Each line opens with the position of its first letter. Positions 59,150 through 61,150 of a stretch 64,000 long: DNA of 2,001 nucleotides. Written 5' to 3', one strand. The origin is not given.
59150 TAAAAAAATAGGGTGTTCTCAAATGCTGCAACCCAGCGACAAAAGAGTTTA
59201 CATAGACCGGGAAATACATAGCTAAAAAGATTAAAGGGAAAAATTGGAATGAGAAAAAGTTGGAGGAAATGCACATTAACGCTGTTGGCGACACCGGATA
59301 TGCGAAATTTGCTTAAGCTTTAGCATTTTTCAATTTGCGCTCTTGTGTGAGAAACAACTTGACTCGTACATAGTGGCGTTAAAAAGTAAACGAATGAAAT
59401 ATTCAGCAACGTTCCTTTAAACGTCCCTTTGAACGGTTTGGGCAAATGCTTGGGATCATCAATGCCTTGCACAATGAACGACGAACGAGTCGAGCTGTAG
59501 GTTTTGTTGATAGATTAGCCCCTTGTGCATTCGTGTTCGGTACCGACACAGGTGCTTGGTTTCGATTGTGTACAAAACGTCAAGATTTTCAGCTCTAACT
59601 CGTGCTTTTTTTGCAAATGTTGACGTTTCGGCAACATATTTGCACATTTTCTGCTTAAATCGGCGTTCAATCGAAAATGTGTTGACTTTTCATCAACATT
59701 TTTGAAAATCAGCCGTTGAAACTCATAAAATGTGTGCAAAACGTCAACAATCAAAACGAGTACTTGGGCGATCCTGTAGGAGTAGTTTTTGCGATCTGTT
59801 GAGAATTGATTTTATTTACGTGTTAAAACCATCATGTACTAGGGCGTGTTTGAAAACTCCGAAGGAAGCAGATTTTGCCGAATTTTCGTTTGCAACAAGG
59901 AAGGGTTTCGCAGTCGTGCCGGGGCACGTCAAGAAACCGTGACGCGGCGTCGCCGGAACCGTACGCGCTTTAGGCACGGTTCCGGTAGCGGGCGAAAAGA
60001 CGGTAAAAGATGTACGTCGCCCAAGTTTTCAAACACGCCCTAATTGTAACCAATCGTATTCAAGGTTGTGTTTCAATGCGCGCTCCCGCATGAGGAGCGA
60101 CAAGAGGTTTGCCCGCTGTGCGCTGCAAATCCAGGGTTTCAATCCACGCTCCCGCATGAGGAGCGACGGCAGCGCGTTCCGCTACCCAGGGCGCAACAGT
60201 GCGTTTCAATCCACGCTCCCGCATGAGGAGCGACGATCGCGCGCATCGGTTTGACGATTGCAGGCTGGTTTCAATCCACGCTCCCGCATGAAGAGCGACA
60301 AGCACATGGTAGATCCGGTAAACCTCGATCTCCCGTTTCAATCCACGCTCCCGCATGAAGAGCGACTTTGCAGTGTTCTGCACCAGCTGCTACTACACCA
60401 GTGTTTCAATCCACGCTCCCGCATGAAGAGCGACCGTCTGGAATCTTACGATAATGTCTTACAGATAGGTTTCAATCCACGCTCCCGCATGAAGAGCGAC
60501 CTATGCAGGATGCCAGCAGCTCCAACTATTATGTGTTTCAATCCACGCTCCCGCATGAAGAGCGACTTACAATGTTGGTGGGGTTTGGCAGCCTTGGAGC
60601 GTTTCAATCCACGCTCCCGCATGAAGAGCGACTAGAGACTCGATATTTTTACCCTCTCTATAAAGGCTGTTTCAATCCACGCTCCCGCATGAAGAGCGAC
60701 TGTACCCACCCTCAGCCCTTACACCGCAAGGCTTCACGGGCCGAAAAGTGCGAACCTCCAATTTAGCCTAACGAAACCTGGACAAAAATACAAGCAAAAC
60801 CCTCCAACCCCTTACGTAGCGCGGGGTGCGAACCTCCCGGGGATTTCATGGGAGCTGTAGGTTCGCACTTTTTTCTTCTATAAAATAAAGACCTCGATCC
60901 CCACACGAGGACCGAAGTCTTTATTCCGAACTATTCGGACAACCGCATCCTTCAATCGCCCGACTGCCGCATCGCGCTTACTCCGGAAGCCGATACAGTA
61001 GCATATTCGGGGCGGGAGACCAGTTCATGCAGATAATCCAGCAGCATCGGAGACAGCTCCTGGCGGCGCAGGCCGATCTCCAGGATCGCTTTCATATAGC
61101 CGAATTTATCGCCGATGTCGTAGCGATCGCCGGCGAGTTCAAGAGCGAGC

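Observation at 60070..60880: Orphan CRISPR array with type I-C-like repeats; no cas genes in the window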

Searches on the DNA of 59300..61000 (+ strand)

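Call 24: search_rna_families(source=window, start=59300, end=61000, threshold=evalue, max_evalue=10, show_alignments=2)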
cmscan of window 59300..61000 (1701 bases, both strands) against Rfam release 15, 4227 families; matches with E-value up to 10: 12.
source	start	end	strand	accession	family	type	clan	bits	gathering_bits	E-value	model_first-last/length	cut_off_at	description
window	60881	60929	-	RF04157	MIR9486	Gene; miRNA;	-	22.8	100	0.11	1-119/119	no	MIR9486 microRNA precursor family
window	60136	60185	-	RF01322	CRISPR-DR9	Gene; CRISPR;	-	19.7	45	0.33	1-37/37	no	CRISPR RNA direct repeat element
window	60203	60234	-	RF01322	CRISPR-DR9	Gene; CRISPR;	-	17.4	45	1.6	1-37/37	no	CRISPR RNA direct repeat element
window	60268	60284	-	RF01322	CRISPR-DR9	Gene; CRISPR;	-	17.3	45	1.7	1-37/37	no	CRISPR RNA direct repeat element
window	60335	60351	-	RF01322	CRISPR-DR9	Gene; CRISPR;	-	17.3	45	1.7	1-37/37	no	CRISPR RNA direct repeat element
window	60403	60419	-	RF01322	CRISPR-DR9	Gene; CRISPR;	-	17.3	45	1.7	1-37/37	no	CRISPR RNA direct repeat element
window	60469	60485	-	RF01322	CRISPR-DR9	Gene; CRISPR;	-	17.3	45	1.7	1-37/37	no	CRISPR RNA direct repeat element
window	60535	60551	-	RF01322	CRISPR-DR9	Gene; CRISPR;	-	17.3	45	1.7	1-37/37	no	CRISPR RNA direct repeat element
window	60601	60617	-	RF01322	CRISPR-DR9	Gene; CRISPR;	-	17.3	45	1.7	1-37/37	no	CRISPR RNA direct repeat element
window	60669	60685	-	RF01322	CRISPR-DR9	Gene; CRISPR;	-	17.3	45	1.7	1-37/37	no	CRISPR RNA direct repeat element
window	59674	59758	-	RF00788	mir-287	Gene; miRNA;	-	17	80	2.8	1-73/73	no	mir-287 microRNA precursor family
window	60744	60873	-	RF04157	MIR9486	Gene; miRNA;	-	16.1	100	6.9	1-119/119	no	MIR9486 microRNA precursor family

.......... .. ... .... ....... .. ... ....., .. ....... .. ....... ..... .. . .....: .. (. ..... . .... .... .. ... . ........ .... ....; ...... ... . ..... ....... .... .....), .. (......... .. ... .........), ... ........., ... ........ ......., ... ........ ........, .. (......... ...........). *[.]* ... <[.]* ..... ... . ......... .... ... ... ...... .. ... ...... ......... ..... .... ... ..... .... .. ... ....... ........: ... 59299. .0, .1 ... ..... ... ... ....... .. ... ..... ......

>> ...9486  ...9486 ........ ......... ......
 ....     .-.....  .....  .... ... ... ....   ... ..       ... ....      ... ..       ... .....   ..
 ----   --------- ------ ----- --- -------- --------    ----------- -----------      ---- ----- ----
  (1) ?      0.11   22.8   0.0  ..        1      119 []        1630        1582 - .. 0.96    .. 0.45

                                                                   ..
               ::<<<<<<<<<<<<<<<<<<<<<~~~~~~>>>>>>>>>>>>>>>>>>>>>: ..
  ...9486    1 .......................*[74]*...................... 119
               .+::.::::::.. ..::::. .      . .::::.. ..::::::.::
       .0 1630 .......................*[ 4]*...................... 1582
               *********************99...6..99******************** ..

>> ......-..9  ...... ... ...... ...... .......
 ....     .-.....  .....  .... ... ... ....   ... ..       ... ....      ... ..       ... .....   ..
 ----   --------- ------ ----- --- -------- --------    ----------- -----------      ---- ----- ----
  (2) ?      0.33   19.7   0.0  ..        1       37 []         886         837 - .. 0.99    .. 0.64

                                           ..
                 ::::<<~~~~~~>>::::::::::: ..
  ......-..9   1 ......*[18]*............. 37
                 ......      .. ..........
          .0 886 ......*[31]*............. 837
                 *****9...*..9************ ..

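Call 26: search_dna_similar(query=window:60070-60700:+, collection=phages, mode=distant, max_evalue=10, max_rows=30)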
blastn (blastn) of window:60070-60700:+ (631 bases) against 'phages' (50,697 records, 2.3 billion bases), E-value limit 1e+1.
Records with a match: 6; places in all: 13; records where one place covers at least 80% of the query: 0.
Best place of each record, by identity: 90-95% 2; 80-90% 3; 60-80% 1.
By first word of the organism name: Bacteriophage 4; Klebsiella 1; Enterobacter 1.
By host as written in the record: - 4; Klebsiella pneumoniae 1; Enterobacter cloacae OMCS-22-1551 1.
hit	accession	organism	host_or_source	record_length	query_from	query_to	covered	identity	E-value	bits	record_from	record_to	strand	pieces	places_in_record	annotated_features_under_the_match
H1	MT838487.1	Bacteriophage sp.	human fecal samples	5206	68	563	57%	74.0%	1e-3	204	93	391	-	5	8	record has no annotation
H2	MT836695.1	Bacteriophage sp.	human fecal samples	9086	195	436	11%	84.2%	8e+0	75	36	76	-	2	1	record has no annotation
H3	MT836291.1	Bacteriophage sp.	human fecal samples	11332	377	417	6%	81.0%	8e+0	37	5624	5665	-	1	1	record has no annotation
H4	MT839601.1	Bacteriophage sp.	human fecal samples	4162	68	102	6%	88.9%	5e-2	45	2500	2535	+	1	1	record has no annotation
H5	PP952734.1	Klebsiella phage phi1_066062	Klebsiella pneumoniae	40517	308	332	4%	92.0%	8e+0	37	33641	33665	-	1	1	internal virion protein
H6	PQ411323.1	Enterobacter phage vB_VIPECLMC06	Enterobacter cloacae OMCS-22-1551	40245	308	332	4%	92.0%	8e+0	37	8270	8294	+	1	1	internal virion protein with endolysin domain protein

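Call 28: search_dna_similar(query=window:60070-60700:+, collection=plasmids, mode=distant, max_evalue=10, max_rows=40)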
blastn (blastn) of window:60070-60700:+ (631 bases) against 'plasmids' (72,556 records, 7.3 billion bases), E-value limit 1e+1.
In 8 record(s) the limit of 40 matching pieces per record was reached: places in those records are undercounted.
Records with a match: 71; places in all: 348; records where one place covers at least 80% of the query: 8.
Best place of each record, by identity: >=99% 3; 90-95% 3; 80-90% 19; 60-80% 46.
By first word of the organism name: Bacillus 35; Lysinibacillus 5; Nitratidesulfovibrio 4; Tistrella 3; Rhizobium 3; Acidisoma 2; Brevibacillus 2; Burkholderia 2; Methylobacterium 2; Leptolinea 1; and 12 more.
By predicted mobility (MOB-suite, as given by PLSDB): non-mobilizable 62; conjugative 5; mobilizable 4.
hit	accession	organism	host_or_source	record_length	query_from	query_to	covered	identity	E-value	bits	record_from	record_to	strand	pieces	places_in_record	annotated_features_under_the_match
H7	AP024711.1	Leptolinea sp. HRD-7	-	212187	2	631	100%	67.2%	4e-9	164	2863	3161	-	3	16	none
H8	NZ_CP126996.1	Acidisoma sp. PAMC 29798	cell culture,lichen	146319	1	631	100%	67.0%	1e-22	174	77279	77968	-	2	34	none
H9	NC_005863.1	Nitratidesulfovibrio vulgaris str. Hildenborough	-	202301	1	631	100%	66.2%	2e-19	104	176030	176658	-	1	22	none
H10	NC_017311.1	Nitratidesulfovibrio vulgaris RCH1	-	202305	1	631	100%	66.2%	2e-19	104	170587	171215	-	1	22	none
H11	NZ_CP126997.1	Acidisoma sp. PAMC 29798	cell culture,lichen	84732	1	631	100%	65.7%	1e-8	130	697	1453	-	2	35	none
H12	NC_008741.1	Nitratidesulfovibrio vulgaris DP4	-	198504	1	631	100%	64.5%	4e-9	71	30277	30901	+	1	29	none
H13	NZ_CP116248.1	Nitratidesulfovibrio vulgaris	swine finishing facility waste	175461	66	631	90%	67.6%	4e-9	162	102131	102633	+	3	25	none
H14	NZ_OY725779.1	Parabacteroides distasonis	-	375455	1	563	89%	67.8%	8e-12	214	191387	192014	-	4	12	none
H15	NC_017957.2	Tistrella mobilis KA081020-065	-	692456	1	486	77%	70.0%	5e-8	193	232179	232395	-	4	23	none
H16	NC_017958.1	Tistrella mobilis KA081020-065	-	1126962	66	563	68%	72.4%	1e-3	270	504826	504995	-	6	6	record has no annotation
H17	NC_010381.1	Lysinibacillus sphaericus C3-41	-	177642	68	631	59%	76.1%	3e-5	302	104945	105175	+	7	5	none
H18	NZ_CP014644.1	Lysinibacillus sphaericus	Phyllophaga sp.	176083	68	631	59%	76.1%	3e-5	302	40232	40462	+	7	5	none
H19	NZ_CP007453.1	Peptoclostridium acidaminophilum DSM 3953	black mud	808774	59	563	64%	67.7%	1e-3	105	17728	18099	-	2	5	none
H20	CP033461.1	Brevibacillus laterosporus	cabbage,whole organism,cabbage seeds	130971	67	562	63%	69.4%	9e-5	152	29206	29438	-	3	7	none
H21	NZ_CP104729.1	Lysinibacillus fusiformis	Pure isolate,polyester fabric recovered ...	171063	68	631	45%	89.5%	6e-1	373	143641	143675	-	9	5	none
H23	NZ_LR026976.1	Bacillus pumilus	-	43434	68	631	46%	87.8%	2e-1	373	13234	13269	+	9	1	none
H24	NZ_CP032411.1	Brevibacillus laterosporus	single colony,Tattoo ink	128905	67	630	45%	87.9%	2e-1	367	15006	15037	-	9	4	none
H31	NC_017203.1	Bacillus thuringiensis serovar chinensis CT-43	-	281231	267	497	37%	66.1%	2e-1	45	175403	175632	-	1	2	none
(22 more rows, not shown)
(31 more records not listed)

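Call 35: search_dna_similar(query=window:60701-60960:-, collection=plasmids, mode=distant, max_evalue=10, max_rows=20)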
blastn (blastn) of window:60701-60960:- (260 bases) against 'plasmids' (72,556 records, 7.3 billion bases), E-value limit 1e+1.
Records with a match: 12; places in all: 14; records where one place covers at least 80% of the query: 0.
Best place of each record, by identity: 95-99% 3; 90-95% 2; 80-90% 4; 60-80% 3.
By first word of the organism name: Monoglobus 3; Tistrella 2; Streptococcus 2; Azospirillum 1; Bacillus 1; Paraburkholderia 1; Mesomycoplasma 1; Clostridioides 1.
By predicted mobility (MOB-suite, as given by PLSDB): non-mobilizable 10; conjugative 2.
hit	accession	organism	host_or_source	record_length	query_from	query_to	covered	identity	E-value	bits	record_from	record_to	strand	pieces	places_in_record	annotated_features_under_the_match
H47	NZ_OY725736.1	Monoglobus pectinilyticus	-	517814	75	136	24%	76.2%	2e-1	44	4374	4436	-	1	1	none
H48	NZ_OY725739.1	Monoglobus pectinilyticus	-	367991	93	139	18%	85.1%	1e-4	55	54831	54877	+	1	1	none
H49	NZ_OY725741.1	Monoglobus pectinilyticus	-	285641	93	136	17%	84.1%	5e-3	49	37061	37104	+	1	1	none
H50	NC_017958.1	Tistrella mobilis KA081020-065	-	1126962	95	138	17%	79.5%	3e+0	40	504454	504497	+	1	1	record has no annotation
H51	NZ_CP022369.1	Azospirillum sp. TSH58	single cell,paddy soils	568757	93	135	17%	79.1%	1e+1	38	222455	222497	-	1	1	none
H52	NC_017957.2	Tistrella mobilis KA081020-065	-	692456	95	133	15%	84.6%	6e-2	45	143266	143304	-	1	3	none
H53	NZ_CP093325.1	Bacillus sp. N5-665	whole organism,peat soil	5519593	70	104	13%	85.7%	3e+0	39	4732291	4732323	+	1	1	none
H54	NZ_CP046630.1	Streptococcus equinus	Bos taurus coreanae,cell culture,Rumen ...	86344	68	92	10%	92.0%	1e+1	37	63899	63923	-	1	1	LPD11 domain-containing protein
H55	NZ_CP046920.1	Streptococcus ruminicola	Bos taurus coreanae,cell culture,Rumen ...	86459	68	92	10%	92.0%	1e+1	37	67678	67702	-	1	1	LPD11 domain-containing protein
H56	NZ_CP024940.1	Paraburkholderia hospita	soil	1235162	7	30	9%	95.8%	3e+0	40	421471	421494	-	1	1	record has no annotation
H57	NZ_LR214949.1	Mesomycoplasma hyorhinis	Uninoculated HEP-2 tissue culture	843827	69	91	9%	95.7%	1e+1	38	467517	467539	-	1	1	MHO_1580 family protein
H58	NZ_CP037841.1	Clostridioides difficile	-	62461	72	94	9%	95.7%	1e+1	38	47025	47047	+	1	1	hypothetical protein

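Call 36: get_annotated_region(hit=H48, flank=10000)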
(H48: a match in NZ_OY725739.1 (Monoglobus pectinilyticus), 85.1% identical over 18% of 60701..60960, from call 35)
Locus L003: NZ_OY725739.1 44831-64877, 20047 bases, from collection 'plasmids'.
description: Monoglobus pectinilyticus strain Ruminococcaceae species TSDC17.2-1.2 plasmid 15, complete sequence
organism: Monoglobus pectinilyticus (NCBI taxid 1981510)
taxonomy: Bacteria; Bacillota; Clostridia; Monoglobales; Monoglobaceae; Monoglobus; Monoglobus pectinilyticus
host: -; source: -; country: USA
typing (MOB-suite, as given by PLSDB): non-mobilizable
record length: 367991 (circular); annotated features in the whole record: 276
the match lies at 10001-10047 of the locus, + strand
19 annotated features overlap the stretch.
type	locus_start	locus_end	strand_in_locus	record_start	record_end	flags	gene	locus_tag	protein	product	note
CDS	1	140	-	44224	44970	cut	-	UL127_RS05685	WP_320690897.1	ABC transporter permease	-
CDS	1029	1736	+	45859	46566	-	-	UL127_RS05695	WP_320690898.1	response regulator transcription factor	-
CDS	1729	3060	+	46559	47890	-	-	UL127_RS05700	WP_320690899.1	HAMP domain-containing sensor histidine kinase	-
CDS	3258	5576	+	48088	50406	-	cas3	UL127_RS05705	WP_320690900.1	CRISPR-associated helicase Cas3'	GO:0043571 - maintenance of CRISPR repeat elements [Evidence IEA]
CDS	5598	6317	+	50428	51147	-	cas5c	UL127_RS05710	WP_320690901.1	type I-C CRISPR-associated protein Cas5c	GO:0043571 - maintenance of CRISPR repeat elements [Evidence IEA]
CDS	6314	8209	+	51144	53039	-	cas8c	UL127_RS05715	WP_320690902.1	type I-C CRISPR-associated protein Cas8c/Csd1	GO:0043571 - maintenance of CRISPR repeat elements [Evidence IEA]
CDS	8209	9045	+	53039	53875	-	cas7c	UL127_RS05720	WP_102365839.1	type I-C CRISPR-associated protein Cas7/Csd2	GO:0043571 - maintenance of CRISPR repeat elements [Evidence IEA]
CDS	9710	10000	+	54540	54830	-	cas2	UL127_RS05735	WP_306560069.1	CRISPR-associated endonuclease Cas2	GO:0043571 - maintenance of CRISPR repeat elements [Evidence IEA]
CDS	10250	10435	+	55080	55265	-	-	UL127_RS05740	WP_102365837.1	hypothetical protein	-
CDS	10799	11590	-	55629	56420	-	-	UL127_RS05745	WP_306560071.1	tocopherol cyclase family protein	-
CDS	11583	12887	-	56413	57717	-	-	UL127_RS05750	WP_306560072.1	FAD-dependent oxidoreductase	-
CDS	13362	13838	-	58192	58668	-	-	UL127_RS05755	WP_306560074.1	DNA-deoxyinosine glycosylase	GO:0006285 - base-excision repair, AP site formation [Evidence IEA]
CDS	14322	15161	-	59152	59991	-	-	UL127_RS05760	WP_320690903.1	aldo/keto reductase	-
CDS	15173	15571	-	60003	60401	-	-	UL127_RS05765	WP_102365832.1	cupin domain-containing protein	-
CDS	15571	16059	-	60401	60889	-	-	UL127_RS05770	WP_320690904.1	flavodoxin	-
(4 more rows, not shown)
